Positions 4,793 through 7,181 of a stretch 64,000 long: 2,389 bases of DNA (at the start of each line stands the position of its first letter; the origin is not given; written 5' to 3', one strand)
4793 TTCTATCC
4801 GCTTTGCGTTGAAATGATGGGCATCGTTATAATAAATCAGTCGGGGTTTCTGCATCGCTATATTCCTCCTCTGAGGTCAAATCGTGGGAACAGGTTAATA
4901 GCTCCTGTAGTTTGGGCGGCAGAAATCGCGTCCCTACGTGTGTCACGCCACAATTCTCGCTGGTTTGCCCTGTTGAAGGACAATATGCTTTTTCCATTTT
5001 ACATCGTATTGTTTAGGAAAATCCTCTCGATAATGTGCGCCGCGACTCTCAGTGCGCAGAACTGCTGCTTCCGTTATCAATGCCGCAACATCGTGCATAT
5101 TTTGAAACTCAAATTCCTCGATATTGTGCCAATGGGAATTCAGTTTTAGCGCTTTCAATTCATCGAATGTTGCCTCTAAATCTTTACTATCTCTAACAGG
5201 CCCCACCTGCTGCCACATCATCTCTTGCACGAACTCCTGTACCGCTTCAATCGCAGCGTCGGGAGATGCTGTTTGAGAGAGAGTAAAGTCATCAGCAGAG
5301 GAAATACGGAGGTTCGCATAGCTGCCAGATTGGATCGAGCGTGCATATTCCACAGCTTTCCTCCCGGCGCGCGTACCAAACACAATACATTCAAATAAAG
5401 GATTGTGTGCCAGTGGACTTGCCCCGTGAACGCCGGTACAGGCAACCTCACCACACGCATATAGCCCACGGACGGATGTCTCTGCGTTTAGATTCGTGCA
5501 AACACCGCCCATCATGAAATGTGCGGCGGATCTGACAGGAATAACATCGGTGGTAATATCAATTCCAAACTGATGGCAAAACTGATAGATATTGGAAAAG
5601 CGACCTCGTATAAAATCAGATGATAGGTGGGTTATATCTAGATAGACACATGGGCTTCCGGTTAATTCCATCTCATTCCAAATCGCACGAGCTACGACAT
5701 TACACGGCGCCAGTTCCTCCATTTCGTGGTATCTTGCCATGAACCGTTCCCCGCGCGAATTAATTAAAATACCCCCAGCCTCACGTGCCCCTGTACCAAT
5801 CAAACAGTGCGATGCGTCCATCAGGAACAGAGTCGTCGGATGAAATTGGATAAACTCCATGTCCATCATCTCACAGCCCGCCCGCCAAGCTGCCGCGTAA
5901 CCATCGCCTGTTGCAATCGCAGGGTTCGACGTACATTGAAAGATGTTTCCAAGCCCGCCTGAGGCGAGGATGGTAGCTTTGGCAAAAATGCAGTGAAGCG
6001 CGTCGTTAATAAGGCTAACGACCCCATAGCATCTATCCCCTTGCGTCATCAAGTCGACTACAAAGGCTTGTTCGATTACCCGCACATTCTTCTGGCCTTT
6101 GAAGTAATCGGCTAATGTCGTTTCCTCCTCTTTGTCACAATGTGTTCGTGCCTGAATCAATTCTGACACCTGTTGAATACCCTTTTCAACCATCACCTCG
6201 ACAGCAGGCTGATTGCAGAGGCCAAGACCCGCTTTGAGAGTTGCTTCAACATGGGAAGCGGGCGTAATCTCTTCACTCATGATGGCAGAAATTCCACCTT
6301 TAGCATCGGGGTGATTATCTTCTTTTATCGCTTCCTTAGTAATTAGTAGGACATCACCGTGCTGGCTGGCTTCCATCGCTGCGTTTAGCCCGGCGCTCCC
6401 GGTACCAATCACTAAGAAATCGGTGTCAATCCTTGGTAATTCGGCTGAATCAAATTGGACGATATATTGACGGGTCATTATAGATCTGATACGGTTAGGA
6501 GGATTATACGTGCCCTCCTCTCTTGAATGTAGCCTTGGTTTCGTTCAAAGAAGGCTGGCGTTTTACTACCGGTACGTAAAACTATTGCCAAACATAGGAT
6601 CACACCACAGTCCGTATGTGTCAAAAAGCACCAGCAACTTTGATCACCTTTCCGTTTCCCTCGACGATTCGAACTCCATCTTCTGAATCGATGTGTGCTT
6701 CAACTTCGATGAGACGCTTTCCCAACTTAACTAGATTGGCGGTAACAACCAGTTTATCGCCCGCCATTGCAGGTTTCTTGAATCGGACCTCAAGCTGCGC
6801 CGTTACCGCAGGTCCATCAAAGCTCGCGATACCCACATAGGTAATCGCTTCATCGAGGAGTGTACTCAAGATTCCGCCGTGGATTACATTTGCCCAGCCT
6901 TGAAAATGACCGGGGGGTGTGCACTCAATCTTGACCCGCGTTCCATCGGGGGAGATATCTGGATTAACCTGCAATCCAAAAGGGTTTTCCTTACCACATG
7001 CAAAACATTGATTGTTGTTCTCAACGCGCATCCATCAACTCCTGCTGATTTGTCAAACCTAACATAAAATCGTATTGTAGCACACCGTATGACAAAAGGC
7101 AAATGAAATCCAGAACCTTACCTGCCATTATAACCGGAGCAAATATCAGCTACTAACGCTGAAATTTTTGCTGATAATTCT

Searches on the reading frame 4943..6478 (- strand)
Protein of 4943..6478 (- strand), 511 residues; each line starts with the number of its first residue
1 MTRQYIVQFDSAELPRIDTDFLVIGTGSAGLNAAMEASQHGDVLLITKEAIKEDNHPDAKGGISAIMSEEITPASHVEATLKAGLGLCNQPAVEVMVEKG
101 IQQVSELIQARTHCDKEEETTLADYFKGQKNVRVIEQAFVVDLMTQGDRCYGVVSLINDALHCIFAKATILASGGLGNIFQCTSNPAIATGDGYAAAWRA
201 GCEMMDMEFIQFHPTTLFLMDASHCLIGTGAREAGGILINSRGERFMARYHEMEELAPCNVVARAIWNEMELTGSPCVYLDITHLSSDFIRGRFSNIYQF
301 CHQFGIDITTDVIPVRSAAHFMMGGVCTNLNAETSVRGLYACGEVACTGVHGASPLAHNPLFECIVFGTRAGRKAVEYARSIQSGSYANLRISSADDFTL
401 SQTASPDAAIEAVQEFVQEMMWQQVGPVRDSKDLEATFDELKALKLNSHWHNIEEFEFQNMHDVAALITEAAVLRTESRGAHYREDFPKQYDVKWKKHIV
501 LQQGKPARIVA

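Call 36: search_protein_families(library=pfam, proteins=[window:4943-6478:-], max_evalue=0.001)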
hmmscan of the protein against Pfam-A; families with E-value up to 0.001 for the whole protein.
window:4943-6478:- (511 aa): 6 families
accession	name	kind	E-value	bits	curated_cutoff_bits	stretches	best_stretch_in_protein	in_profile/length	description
PF00890.30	FAD_binding_2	-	6.2e-71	240.2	20.4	2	121-360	147-413/414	FAD binding domain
PF02910.25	Succ_DH_flav_C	-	3.6e-19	69.4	20.8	1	417-502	4-101/130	Fumarate reductase flavoprotein C-term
PF07992.20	Pyr_redox_2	-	4.5e-08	33.3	26.1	1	20-178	2-112/291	Pyridine nucleotide-disulphide oxidoreductase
PF03486.20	HI0933_like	-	3.1e-06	27.3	50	1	20-345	2-219/244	HI0933-like protein Rossmann domain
PF01134.28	GIDA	-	7.7e-06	25.6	22.1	1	21-176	2-152/391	Glucose inhibited division protein A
PF01266.30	DAO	-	0.00021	21.4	27.9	0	20-67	1-50/353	FAD dependent oxidoreductase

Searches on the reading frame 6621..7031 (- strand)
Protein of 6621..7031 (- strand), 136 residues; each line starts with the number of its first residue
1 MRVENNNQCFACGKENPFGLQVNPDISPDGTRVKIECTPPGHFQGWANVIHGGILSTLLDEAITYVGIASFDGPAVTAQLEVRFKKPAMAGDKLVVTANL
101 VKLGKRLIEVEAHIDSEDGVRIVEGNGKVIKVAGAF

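Call 5: search_protein_families(library=pfam, proteins=[window:6621-7031:-], max_evalue=0.01)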
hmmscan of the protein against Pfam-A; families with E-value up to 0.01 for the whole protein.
window:6621-7031:- (136 aa): 3 families
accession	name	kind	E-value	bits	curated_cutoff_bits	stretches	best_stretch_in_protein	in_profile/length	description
PF03061.28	4HBT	-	6.7e-16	58.8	20.6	1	48-121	2-77/79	Thioesterase superfamily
PF13622.12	4HBT_3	-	0.00019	22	24.3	1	45-123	4-76/83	Acyl-CoA thioesterase N-terminal domain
PF13279.12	4HBT_2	-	0.0029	18.5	25.5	1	76-122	47-94/122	Thioesterase-like superfamily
